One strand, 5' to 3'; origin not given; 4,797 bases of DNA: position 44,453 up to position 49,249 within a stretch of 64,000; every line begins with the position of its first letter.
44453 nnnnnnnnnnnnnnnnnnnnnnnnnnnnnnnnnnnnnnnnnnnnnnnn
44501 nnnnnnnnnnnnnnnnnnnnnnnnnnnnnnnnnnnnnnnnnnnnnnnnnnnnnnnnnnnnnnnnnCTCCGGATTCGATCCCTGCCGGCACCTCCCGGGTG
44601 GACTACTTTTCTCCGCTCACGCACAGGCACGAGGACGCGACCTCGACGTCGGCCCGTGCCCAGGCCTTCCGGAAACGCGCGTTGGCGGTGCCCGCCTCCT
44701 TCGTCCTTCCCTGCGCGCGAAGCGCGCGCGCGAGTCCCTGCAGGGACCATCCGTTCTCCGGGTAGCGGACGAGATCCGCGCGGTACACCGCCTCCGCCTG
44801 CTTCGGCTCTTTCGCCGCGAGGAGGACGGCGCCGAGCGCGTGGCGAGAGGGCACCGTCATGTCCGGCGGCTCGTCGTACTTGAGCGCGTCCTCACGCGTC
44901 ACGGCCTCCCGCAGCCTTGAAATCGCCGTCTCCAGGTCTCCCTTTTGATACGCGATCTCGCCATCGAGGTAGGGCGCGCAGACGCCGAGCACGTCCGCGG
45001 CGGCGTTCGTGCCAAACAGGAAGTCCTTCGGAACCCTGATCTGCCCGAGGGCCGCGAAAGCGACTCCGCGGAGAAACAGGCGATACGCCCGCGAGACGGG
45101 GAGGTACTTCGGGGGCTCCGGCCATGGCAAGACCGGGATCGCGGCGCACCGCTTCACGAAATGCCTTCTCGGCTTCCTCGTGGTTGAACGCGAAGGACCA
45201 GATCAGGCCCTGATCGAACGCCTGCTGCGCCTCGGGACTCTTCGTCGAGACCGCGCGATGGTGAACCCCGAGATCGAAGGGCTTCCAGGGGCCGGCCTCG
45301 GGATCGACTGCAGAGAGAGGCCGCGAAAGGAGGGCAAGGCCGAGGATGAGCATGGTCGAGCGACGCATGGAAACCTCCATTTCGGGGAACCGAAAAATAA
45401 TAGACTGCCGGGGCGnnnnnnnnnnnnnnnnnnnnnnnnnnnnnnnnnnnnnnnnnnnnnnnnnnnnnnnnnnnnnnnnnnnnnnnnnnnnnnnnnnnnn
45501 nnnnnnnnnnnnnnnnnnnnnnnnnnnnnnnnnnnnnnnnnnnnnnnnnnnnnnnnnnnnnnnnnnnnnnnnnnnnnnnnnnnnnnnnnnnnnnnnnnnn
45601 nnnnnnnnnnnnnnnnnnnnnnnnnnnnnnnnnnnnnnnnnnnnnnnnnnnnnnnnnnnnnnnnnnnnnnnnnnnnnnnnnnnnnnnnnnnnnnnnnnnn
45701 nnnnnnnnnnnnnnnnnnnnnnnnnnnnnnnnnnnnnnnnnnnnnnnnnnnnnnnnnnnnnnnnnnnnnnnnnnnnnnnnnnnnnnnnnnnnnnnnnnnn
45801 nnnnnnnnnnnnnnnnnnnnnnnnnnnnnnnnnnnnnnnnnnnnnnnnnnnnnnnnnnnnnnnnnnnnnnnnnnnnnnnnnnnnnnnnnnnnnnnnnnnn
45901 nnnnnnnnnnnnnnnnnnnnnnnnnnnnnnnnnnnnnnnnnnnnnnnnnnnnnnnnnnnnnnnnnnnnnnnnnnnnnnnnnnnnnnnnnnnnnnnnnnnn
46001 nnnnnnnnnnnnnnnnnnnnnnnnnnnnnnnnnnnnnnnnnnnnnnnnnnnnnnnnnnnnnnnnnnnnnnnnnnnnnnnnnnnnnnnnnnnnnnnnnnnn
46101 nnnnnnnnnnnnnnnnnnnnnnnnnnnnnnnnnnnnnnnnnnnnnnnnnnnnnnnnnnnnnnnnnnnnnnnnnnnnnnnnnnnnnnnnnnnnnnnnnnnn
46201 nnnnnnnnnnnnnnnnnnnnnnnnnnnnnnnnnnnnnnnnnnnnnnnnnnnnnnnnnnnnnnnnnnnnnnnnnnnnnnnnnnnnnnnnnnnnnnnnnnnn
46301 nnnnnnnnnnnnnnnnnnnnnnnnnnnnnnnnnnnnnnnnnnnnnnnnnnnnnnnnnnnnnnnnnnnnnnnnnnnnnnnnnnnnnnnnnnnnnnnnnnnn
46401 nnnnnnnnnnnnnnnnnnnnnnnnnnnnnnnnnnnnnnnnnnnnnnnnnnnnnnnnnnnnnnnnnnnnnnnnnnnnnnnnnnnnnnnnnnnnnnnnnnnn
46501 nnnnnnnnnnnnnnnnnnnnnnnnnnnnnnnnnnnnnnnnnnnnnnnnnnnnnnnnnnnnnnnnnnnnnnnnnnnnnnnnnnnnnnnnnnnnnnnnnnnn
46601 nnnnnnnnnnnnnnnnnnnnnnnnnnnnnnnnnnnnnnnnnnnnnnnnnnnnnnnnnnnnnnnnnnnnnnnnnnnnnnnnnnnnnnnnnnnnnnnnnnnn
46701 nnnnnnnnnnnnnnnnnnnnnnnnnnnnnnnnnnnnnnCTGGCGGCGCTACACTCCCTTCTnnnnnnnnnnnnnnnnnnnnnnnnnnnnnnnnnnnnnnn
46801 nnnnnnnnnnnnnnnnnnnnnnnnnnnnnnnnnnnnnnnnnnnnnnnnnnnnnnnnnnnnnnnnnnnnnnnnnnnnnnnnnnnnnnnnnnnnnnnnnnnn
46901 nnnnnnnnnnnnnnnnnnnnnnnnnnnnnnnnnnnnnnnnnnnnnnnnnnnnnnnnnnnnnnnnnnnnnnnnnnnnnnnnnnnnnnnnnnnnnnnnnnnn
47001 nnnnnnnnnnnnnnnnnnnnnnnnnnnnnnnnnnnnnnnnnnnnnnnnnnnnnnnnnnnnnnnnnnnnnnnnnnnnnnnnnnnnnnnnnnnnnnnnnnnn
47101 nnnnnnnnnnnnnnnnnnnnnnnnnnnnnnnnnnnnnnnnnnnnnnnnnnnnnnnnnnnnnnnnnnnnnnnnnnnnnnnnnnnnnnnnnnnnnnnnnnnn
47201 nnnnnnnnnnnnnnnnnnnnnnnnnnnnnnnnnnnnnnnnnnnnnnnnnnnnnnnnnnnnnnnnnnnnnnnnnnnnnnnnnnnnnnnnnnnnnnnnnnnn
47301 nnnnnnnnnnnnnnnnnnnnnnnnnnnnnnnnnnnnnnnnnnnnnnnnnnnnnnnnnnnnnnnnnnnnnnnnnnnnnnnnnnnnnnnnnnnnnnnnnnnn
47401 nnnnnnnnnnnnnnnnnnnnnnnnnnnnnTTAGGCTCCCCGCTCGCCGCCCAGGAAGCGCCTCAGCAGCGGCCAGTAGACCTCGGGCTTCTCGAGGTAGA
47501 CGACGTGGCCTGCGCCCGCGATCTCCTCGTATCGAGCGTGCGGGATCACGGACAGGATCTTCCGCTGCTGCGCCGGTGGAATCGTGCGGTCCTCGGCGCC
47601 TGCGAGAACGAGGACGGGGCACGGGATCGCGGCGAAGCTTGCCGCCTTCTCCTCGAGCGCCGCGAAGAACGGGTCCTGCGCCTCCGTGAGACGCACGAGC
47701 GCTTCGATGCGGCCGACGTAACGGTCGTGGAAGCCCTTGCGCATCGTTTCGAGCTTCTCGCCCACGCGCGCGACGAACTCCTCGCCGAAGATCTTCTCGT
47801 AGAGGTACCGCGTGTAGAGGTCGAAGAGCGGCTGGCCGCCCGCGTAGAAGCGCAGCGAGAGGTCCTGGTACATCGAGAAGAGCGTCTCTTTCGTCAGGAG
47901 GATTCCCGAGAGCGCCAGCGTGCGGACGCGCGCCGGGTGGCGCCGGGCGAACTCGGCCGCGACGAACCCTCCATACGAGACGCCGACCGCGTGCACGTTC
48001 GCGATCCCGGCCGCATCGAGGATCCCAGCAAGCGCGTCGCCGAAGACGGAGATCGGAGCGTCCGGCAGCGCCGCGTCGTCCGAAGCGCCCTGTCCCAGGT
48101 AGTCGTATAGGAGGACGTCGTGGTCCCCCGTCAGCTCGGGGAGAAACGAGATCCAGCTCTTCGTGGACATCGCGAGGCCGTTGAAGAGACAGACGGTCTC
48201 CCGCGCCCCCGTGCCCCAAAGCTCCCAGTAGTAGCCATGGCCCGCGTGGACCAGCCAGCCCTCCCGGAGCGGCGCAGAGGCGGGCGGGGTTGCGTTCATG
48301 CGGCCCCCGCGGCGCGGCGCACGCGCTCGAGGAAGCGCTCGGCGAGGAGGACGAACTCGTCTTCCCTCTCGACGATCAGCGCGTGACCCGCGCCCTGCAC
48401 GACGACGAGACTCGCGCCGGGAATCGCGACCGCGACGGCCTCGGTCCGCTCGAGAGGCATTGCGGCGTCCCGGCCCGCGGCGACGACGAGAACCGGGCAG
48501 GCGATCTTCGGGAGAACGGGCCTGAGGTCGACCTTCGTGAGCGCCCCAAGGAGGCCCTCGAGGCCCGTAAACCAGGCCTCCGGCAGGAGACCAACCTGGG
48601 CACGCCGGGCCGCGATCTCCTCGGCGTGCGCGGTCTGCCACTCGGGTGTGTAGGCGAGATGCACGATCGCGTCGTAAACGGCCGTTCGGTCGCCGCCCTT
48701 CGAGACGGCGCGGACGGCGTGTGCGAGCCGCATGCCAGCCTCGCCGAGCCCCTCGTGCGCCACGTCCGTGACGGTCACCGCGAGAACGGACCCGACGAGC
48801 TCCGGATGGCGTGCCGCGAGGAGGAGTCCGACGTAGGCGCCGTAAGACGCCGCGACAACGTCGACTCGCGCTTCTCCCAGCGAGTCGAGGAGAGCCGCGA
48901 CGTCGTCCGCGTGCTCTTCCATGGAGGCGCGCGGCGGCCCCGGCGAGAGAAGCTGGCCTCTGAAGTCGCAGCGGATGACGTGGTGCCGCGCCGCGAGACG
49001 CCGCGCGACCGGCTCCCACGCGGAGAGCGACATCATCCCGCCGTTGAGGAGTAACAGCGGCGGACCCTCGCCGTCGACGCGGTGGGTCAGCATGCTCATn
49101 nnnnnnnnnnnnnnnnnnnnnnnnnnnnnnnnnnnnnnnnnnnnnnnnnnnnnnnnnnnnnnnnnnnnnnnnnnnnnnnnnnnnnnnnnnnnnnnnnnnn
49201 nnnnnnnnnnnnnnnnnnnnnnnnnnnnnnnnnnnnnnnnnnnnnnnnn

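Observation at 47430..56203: Seven-gene minus-strand operon with an OleABCD-like enzyme set (KAS III-like, alpha/beta-hydrolase, AMP-ligase, SDR), two more hydrolases and a TonB-dependent receptor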

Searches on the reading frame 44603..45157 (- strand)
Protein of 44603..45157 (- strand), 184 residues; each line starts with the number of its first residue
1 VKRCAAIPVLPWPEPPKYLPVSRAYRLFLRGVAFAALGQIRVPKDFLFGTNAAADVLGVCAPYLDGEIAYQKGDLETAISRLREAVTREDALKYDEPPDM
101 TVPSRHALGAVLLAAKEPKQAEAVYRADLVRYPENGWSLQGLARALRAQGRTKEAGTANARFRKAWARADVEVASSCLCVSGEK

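Call 9: search_protein_families(library=pfam, proteins=[window:44603-45157:-])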
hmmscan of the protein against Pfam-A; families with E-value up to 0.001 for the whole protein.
window:44603-45157:- (184 aa): 6 families
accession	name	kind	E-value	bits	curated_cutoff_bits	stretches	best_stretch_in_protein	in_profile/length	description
PF13424.12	TPR_12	-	2.7e-07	31.1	30.1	0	66-126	10-69/77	Tetratricopeptide repeat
PF14559.12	TPR_19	-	2.8e-05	24.8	25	1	112-155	1-44/68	Tetratricopeptide repeat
PF07719.23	TPR_2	-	0.00025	21.4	27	0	106-135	5-34/34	Tetratricopeptide repeat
PF13176.12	TPR_7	-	0.00036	20.9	27.9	0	138-155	1-18/36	Tetratricopeptide repeat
PF13431.12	TPR_17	-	0.00045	20.7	24.4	0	131-155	8-32/34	Tetratricopeptide repeat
PF13428.12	TPR_14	-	0.00089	20.2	23.5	0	105-145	4-44/44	Tetratricopeptide repeat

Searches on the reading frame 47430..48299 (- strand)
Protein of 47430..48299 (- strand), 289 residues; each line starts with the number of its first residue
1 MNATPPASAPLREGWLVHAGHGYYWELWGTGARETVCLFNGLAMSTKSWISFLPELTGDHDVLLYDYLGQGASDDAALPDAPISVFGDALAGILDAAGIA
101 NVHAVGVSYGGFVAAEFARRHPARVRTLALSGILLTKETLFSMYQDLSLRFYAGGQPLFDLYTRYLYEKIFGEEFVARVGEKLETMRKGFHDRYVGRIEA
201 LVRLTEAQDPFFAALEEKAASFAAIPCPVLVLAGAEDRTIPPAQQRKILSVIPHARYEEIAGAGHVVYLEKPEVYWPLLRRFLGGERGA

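Call 3: search_protein_families(library=pfam, proteins=[window:47430-48299:-])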
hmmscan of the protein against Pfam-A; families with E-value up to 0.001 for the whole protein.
window:47430-48299:- (289 aa): 4 families
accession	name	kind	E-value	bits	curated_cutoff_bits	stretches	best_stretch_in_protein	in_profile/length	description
PF00561.26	Abhydrolase_1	-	1.6e-27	97.2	25.8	1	35-272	2-245/245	alpha/beta hydrolase fold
PF12697.13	Abhydrolase_6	-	3.8e-21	77.2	26.3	1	40-274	5-213/217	Alpha/beta hydrolase family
PF12146.15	Hydrolase_4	-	2.5e-12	47.1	27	1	32-271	3-238/239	Serine aminopeptidase, S33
PF03096.20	Ndr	-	0.00023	20.4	23.3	1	86-234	85-227/283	Ndr family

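Call 4: search_protein_families(library=ncbifam, proteins=[window:47430-48299:-])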
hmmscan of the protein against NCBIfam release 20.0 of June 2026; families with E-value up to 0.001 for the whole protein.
window:47430-48299:- (289 aa): 28 families (the best 25 are shown)
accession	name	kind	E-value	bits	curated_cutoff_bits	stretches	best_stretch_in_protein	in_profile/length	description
TIGR02427.1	protocat_pcaD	equivalog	3e-32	112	255.85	1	25-283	4-250/251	3-oxoadipate enol-lactonase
NF051488.1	bifunc_PcaDC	exception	9.3e-31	107.3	390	1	29-285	8-252/375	bifunctional 3-oxoadipate enol-lactonase/4-carboxymuconolactone decarboxylase PcaDC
NF051487.1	bifunc_PcaCD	exception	6.5e-22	78.2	430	1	31-283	170-411/413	bifunctional 4-carboxymuconolactone decarboxylase/3-oxoadipate enol-lactonase PcaCD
NF011457.0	PRK14875.1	equivalog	1.5e-19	70.2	307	2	28-130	127-228/372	acetoin dehydrogenase dihydrolipoyllysine-residue acetyltransferase subunit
TIGR03611.1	RutD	equivalog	3.6e-18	65.9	238.5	1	32-129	12-109/258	pyrimidine utilization protein D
TIGR03056.1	bchO_mg_che_rel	equivalog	1e-15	57.5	172.55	2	220-280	214-274/278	alpha/beta fold hydrolase BchO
TIGR01250.1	pro_imino_pep_2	subfamily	2.9e-15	56.6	167.65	2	22-134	14-130/288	proline iminopeptidase-family hydrolase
NF050089.1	i_nPHAscl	equivalog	9e-14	51.2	300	1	31-130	16-114/288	intracellular short-chain-length polyhydroxyalkanoate depolymerase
TIGR03695.1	menH_SHCHC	equivalog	1e-13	51.3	208.55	2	34-132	3-103/252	2-succinyl-6-hydroxy-2,4-cyclohexadiene-1-carboxylate synthase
NF045632.1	hydroxlase_HsaD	equivalog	5.1e-13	48.6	400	1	29-132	30-136/290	4,5:9,10-diseco-3-hydroxy-5,9,17-trioxoandrosta-1(10),2-diene-4-oate hydrolase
NF052610.1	macro_16_ester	equivalog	8.5e-13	48.3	420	1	26-268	16-265/281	alpha/beta fold macrolide esterase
TIGR01738.1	bioH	equivalog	9.6e-13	48.3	206.95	1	34-130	5-95/245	pimeloyl-ACP methyl ester esterase BioH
TIGR02240.1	PHA_depoly_arom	equivalog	1.5e-12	47.4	250.6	1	35-287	27-267/276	poly(3-hydroxyalkanoate) depolymerase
NF006449.0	PRK08775.1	equivalog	6.2e-12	45.1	296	1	60-129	101-168/344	homoserine O-succinyltransferase MetX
NF053693.1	esterase_mleCBF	exception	2.7e-11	43.4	564.5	1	62-270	54-265/279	CBF family alpha/beta fold macrolide esterase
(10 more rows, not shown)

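Call 34: search_solved_structures(query=window:47430-48299:-, max_evalue=1e-8)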
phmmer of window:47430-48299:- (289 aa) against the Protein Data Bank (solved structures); distinct sequences matched with E-value up to 1e-8: 27.
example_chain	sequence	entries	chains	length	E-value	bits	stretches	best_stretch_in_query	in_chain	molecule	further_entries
4q3l_A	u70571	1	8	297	4.2e-20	75.5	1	23-284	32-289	MGS-M2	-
6eb3_A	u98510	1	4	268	9.1e-18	67.8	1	23-284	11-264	Est1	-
8v16_C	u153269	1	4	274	9.1e-18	67.8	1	22-284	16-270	Esterase 1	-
8qzu_A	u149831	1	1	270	7.8e-13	51.7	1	44-285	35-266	Carboxylesterase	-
4uhh_A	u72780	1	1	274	8.4e-13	51.5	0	221-283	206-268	ESTERASE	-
4uhc_A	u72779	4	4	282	9e-13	51.4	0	221-283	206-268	ESTERASE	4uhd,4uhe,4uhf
3nwo_A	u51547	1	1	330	2.2e-12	50.2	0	43-131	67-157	Proline iminopeptidase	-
7zjt_A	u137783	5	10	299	3.1e-12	49.7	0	27-132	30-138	4,5:9,10-diseco-3-hydroxy-5,9,17-trioxoandrosta-1(10),2-diene-4-oate hydrolase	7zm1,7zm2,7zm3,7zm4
2vf2_A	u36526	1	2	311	5.3e-12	48.9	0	27-132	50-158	2-HYDROXY-6-OXO-6-PHENYLHEXA-2,4-DIENOATE HYDROLASE BPHD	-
3v48_A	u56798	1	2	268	6.4e-12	48.6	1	35-281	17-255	Putative aminoacrylate hydrolase RutD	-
2xua_A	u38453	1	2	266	6.6e-12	48.6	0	34-131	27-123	3-OXOADIPATE ENOL-LACTONASE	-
5jz9_A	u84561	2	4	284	8.7e-12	48.2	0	27-132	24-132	4,5:9,10-diseco-3-hydroxy-5,9,17-trioxoandrosta-1(10),2-diene-4-oate hydrolase | 2-hydroxy-6-oxo-6-phenylhexa-2,4-dienoate hydrolase BphD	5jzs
6i8w_A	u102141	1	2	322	1e-11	48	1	29-288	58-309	Alpha/beta fold hydrolase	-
2wud_A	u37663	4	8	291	1.1e-11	47.8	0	27-132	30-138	2-HYDROXY-6-OXO-6-PHENYLHEXA-2,4-DIENOATE HYDROLASE BPHD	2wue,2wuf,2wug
3om8_A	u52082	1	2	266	2.8e-11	46.5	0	23-131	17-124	Probable hydrolase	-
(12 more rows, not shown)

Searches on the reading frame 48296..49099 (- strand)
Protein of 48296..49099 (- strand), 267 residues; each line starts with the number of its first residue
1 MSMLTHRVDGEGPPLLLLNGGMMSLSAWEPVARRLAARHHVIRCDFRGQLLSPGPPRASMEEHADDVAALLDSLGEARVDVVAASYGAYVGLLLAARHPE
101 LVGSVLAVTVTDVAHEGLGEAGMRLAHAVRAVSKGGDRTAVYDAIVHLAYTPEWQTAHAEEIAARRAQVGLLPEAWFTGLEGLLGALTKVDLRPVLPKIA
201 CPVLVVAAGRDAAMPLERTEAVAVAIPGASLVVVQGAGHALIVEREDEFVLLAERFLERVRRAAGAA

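Call 3: search_protein_families(library=pfam, proteins=[window:48296-49099:-])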
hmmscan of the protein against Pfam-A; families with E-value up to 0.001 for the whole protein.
window:48296-49099:- (267 aa): 4 families
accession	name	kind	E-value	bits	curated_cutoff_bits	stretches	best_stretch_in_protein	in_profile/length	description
PF00561.26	Abhydrolase_1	-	1.9e-22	80.6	25.8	1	13-244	1-243/245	alpha/beta hydrolase fold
PF12697.13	Abhydrolase_6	-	2.6e-19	71.2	26.3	1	15-250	1-215/217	Alpha/beta hydrolase family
PF12146.15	Hydrolase_4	-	2.4e-10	40.6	27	1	16-246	8-239/239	Serine aminopeptidase, S33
PF08386.16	Abhydrolase_4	-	2.3e-07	31.3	21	1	200-244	34-78/103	TAP-like protein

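Call 4: search_protein_families(library=ncbifam, proteins=[window:48296-49099:-])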
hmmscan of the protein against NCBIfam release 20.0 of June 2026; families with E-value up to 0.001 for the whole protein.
window:48296-49099:- (267 aa): 25 families
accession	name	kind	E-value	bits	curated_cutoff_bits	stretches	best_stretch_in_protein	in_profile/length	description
TIGR02427.1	protocat_pcaD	equivalog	4.7e-35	121.2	255.85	1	4-257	2-250/251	3-oxoadipate enol-lactonase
NF051488.1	bifunc_PcaDC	exception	2.5e-34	119.1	390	1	4-261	2-254/375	bifunctional 3-oxoadipate enol-lactonase/4-carboxymuconolactone decarboxylase PcaDC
NF051487.1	bifunc_PcaCD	exception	3.4e-32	112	430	1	23-258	183-412/413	bifunctional 4-carboxymuconolactone decarboxylase/3-oxoadipate enol-lactonase PcaCD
TIGR03611.1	RutD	equivalog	6.1e-20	71.7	238.5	1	9-257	10-255/258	pyrimidine utilization protein D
NF052610.1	macro_16_ester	equivalog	4.8e-16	58.9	420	2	11-112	22-129/281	alpha/beta fold macrolide esterase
NF053693.1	esterase_mleCBF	exception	1.1e-15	57.8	564.5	2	12-108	23-127/279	CBF family alpha/beta fold macrolide esterase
TIGR01738.1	bioH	equivalog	8.1e-15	55.1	206.95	1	12-253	3-241/245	pimeloyl-ACP methyl ester esterase BioH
NF050089.1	i_nPHAscl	equivalog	3.7e-14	52.5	300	1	9-106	14-113/288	intracellular short-chain-length polyhydroxyalkanoate depolymerase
NF053683.1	esterase_mleBRB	exception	6.1e-14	52.3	585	2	13-110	24-127/280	BRB family alpha/beta fold macrolide esterase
NF058673.1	LipAdnlyCyLipJMY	equivalog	6.8e-14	51.4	800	1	31-260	54-285/449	bifunctional lipase/adenylate cyclase LipJ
NF011457.0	PRK14875.1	equivalog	8.2e-14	51.3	307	1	9-257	129-369/372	acetoin dehydrogenase dihydrolipoyllysine-residue acetyltransferase subunit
NF007954.0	PRK10673.1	equivalog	1.2e-12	47.7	399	1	13-136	17-138/255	esterase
TIGR03056.1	bchO_mg_che_rel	equivalog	2.6e-12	46.3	172.55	2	192-253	212-273/278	alpha/beta fold hydrolase BchO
NF045632.1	hydroxlase_HsaD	equivalog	1.6e-10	40.5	400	1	10-106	32-133/290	4,5:9,10-diseco-3-hydroxy-5,9,17-trioxoandrosta-1(10),2-diene-4-oate hydrolase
TIGR01250.1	pro_imino_pep_2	subfamily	2.3e-10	40.5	167.65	1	184-257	215-287/288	proline iminopeptidase-family hydrolase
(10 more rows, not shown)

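Call 33: search_solved_structures(query=window:48296-49099:-, max_evalue=1e-8)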
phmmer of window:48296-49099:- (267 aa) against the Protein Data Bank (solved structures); distinct sequences matched with E-value up to 1e-8: 34.
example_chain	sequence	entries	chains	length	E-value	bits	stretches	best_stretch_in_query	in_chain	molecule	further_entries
6eb3_A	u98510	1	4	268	4e-19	72.4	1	4-259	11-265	Est1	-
8v16_C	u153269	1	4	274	4.4e-19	72.3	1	4-259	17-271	Esterase 1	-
2xua_A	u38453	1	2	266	3.5e-18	69.3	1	4-257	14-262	3-OXOADIPATE ENOL-LACTONASE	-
4uhc_A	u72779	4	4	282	1.9e-17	66.9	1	9-265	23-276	ESTERASE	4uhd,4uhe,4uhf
4uhh_A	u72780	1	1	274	5.5e-17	65.4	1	9-259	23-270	ESTERASE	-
6i8w_A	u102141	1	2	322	1.1e-16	64.5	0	11-107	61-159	Alpha/beta fold hydrolase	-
4q3l_A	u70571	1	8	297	3.4e-16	62.8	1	12-256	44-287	MGS-M2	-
5egn_A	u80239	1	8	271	4.8e-15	59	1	9-257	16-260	Esterase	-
8hgu_A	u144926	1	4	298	3.2e-13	53.1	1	8-107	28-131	Alpha/beta hydrolase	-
3kxp_A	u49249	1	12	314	3.7e-12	49.6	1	5-241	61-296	Alpha-(N-acetylaminomethylene)succinic acid hydrolase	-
3om8_A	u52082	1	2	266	9.6e-12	48.2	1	3-242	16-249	Probable hydrolase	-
7dq9_A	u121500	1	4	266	1.4e-11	47.7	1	15-246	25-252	Predicted hydrolases or acyltransferases (Alpha/beta hydrolase superfamily)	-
8ynv_A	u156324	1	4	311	2.2e-11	47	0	15-108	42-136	poly(3-hydroxybutyrate) depolymerase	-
8ynw_A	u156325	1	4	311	5.7e-11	45.7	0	15-108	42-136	Poly(3-hydroxybutyrate) depolymerase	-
11tv_D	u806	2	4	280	2.4e-10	43.6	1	12-242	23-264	alpha/beta-hydrolase macrolide esterase EstX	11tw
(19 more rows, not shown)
